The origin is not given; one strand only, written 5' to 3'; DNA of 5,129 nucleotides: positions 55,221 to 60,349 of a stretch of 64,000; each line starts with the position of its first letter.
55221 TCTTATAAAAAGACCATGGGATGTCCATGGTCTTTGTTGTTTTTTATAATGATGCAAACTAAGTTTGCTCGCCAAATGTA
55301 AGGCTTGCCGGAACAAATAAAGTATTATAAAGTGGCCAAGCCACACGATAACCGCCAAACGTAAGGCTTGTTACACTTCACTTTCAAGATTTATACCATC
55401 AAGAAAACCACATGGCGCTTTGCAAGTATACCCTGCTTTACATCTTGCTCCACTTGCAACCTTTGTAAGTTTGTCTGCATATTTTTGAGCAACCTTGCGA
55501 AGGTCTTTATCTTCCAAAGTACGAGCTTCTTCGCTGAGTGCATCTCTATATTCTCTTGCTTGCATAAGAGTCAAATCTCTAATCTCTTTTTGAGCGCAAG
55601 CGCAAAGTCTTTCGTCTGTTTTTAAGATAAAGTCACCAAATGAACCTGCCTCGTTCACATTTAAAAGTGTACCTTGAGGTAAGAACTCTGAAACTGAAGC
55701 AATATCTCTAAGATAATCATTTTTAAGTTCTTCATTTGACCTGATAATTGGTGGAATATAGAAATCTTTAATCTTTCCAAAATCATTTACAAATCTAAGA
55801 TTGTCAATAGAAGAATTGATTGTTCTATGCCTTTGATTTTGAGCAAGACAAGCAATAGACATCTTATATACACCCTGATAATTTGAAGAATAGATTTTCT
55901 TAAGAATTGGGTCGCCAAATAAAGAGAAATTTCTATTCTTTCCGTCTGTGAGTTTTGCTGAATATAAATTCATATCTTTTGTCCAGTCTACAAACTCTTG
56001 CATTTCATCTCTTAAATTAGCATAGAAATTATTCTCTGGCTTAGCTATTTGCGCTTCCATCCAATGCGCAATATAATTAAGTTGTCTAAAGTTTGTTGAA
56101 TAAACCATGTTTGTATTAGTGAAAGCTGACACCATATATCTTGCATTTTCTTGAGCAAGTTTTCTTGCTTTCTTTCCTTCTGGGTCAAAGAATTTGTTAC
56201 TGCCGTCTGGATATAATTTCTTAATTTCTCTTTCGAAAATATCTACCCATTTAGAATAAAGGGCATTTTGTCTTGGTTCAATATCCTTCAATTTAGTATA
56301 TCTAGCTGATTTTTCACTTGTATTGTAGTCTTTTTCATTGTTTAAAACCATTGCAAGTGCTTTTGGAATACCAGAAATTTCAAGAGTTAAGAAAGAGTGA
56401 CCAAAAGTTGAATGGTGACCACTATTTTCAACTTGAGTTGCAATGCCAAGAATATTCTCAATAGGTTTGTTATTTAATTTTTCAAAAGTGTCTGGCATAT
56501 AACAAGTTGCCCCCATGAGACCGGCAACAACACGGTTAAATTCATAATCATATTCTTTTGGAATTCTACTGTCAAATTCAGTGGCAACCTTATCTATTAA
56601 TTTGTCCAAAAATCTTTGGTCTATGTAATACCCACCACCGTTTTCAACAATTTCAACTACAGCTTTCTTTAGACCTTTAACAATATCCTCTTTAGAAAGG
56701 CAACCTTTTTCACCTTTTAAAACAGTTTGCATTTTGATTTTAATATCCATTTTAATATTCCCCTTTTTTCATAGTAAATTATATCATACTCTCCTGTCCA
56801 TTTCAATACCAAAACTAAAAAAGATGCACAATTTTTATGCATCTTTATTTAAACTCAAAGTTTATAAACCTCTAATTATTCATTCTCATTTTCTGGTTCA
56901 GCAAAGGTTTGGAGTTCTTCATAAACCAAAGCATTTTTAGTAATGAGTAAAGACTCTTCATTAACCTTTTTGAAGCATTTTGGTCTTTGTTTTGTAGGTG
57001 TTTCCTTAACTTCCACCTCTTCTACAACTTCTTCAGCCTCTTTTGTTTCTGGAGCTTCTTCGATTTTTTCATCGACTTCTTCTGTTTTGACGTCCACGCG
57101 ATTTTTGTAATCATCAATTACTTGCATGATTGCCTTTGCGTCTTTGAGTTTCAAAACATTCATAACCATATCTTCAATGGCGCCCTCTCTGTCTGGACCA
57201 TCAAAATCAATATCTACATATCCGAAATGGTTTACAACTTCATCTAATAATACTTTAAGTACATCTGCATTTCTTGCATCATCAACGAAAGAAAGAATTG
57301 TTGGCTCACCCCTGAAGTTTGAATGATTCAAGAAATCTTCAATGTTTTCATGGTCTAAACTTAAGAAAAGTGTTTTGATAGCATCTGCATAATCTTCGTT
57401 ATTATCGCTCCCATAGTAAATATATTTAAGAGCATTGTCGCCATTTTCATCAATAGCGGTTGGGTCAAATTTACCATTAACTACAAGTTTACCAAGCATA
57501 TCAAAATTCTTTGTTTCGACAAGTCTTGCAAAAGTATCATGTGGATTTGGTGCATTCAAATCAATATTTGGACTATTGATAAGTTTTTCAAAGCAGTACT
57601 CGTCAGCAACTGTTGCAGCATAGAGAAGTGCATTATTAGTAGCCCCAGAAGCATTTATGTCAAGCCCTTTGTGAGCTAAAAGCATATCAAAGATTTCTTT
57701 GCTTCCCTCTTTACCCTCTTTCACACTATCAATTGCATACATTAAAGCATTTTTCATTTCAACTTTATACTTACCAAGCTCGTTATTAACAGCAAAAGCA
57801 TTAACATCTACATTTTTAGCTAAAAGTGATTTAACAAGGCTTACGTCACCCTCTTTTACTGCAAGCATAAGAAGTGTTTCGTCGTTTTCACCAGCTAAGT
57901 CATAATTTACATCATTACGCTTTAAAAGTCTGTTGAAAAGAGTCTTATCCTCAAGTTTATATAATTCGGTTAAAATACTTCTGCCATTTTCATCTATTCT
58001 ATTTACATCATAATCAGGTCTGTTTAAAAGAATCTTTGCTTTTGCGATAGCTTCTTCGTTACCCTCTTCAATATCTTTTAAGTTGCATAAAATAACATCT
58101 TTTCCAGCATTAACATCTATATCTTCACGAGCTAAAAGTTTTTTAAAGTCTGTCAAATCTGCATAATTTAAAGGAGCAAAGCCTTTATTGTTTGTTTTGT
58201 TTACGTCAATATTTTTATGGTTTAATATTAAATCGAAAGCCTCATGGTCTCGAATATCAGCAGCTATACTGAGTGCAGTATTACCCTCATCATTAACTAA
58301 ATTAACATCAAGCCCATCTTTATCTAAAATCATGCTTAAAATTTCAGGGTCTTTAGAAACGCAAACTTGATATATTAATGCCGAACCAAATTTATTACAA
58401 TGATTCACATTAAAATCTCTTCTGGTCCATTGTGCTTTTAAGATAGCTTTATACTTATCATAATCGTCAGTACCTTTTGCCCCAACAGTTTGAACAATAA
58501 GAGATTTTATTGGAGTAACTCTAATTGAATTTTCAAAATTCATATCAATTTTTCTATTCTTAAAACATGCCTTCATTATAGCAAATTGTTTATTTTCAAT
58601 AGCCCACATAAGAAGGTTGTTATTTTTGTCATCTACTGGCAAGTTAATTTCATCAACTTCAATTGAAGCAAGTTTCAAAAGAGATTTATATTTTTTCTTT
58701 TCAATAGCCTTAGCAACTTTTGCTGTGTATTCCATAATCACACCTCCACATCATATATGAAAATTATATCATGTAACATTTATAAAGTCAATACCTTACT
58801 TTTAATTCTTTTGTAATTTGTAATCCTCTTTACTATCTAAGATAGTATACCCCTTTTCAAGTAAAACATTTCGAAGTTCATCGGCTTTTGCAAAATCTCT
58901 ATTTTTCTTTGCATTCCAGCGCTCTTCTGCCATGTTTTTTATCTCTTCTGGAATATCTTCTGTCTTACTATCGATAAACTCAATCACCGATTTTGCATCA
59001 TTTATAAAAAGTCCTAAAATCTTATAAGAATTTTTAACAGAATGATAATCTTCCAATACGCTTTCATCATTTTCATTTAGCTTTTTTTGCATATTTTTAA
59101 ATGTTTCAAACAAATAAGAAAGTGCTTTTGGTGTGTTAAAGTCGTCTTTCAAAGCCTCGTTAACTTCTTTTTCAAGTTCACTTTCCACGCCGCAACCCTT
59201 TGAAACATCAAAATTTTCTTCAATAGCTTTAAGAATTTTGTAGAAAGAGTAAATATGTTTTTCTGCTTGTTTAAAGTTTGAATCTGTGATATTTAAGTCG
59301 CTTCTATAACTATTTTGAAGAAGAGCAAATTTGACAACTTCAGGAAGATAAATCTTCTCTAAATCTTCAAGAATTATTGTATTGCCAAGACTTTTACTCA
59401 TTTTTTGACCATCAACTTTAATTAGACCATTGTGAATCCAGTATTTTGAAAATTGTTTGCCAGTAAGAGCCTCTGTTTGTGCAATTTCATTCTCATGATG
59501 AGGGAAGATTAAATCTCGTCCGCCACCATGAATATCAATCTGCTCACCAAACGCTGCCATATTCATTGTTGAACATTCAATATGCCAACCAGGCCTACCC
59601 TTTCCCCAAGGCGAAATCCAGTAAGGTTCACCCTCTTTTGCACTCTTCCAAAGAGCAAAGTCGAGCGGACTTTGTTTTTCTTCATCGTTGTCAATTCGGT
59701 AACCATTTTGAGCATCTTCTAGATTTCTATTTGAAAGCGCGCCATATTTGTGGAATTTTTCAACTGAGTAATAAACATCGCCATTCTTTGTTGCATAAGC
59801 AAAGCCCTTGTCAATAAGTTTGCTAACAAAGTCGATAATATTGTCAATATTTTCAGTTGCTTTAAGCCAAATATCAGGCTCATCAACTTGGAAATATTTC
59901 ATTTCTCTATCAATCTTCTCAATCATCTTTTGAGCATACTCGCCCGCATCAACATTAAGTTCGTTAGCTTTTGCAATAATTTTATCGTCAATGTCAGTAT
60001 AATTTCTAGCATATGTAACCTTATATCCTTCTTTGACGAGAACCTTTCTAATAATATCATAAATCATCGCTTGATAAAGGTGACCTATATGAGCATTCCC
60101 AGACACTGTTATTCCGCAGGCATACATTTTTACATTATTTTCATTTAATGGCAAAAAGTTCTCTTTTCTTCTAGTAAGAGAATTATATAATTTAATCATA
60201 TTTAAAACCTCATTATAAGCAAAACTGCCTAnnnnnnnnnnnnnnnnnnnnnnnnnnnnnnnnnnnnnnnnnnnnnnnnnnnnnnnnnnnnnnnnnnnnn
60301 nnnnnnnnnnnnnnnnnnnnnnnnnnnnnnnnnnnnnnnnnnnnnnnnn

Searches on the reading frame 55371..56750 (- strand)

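Call 6: search_protein_families(library=pfam, proteins=[window:55371-56750:-])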
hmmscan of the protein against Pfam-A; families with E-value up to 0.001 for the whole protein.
window:55371-56750:- (459 aa): 1 family
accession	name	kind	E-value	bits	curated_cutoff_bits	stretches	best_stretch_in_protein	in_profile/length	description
PF02511.20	Thy1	-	3.2e-22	79.7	24.8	2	78-242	15-176/191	Thymidylate synthase complementing protein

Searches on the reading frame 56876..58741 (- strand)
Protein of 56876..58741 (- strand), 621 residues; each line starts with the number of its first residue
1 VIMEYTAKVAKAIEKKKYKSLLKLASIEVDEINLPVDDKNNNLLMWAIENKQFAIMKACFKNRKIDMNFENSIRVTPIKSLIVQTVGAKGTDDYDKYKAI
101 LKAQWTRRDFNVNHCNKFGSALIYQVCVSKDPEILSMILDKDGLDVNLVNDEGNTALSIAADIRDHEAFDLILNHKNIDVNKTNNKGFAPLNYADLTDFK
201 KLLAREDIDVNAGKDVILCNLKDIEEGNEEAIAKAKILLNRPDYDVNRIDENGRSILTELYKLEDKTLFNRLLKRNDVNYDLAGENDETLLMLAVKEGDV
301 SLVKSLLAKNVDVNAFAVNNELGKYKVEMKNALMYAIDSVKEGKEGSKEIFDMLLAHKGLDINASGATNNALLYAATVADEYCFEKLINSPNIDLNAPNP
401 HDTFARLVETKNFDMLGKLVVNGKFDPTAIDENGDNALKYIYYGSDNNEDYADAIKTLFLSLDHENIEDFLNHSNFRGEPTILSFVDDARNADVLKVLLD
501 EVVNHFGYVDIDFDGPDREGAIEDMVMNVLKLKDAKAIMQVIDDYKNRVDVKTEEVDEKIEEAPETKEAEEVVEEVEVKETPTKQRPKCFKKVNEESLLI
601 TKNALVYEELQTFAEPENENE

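Call 6: search_protein_families(library=pfam, proteins=[window:56876-58741:-])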
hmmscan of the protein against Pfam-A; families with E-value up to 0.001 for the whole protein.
window:56876-58741:- (621 aa): 5 families
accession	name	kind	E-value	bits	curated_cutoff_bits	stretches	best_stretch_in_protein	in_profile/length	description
PF12796.13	Ank_2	-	2.5e-21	76.5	27.3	3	266-364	10-88/90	Ankyrin repeats (3 copies)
PF13637.12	Ank_4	-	3.8e-16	59.2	22.7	0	127-170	5-47/50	Ankyrin repeats (many copies)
PF13606.12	Ank_3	-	2.9e-14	52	22.3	0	288-315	3-30/30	Ankyrin repeat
PF00023.36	Ank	-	2.3e-13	50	21.1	0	287-315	2-30/33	Ankyrin repeat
PF13857.12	Ank_5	-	2.5e-09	37.7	27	0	283-317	12-46/56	Ankyrin repeats (many copies)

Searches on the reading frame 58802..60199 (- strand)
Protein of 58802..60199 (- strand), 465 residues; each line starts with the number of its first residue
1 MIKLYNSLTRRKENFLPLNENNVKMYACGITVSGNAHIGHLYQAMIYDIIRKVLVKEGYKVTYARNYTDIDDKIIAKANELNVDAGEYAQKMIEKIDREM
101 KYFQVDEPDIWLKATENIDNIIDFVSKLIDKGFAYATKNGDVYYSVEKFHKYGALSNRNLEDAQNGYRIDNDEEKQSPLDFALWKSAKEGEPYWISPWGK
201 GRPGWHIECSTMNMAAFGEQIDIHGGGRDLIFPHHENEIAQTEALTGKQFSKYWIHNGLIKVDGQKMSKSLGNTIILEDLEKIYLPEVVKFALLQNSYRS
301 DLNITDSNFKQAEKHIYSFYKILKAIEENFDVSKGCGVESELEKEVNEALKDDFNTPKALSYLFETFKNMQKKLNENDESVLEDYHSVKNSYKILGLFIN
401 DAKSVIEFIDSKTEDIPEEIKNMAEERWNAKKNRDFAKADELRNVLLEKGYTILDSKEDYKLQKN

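Call 39: search_protein_families(library=pfam, proteins=[window:58802-60199:-])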
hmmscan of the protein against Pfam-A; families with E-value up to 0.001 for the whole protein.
window:58802-60199:- (465 aa): 5 families
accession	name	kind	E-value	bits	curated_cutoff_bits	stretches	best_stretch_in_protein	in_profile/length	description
PF01406.26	tRNA-synt_1e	-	2.6e-120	401.8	27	1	16-313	3-300/301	tRNA synthetases class I (C) catalytic domain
PF09334.17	tRNA-synt_1g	-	4e-14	52.6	20.1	2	32-145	10-124/391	tRNA synthetases class I (M)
PF00133.28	tRNA-synt_1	-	1.8e-11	43.9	22.7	1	222-304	330-413/414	tRNA synthetases class I (I, L, M and V)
PF09190.17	DALR_2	-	1.9e-10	41.6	22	1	346-398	2-56/57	DALR domain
PF01921.24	tRNA-synt_1f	-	4e-10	39.6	27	1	16-72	19-72/360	tRNA synthetases class I (K)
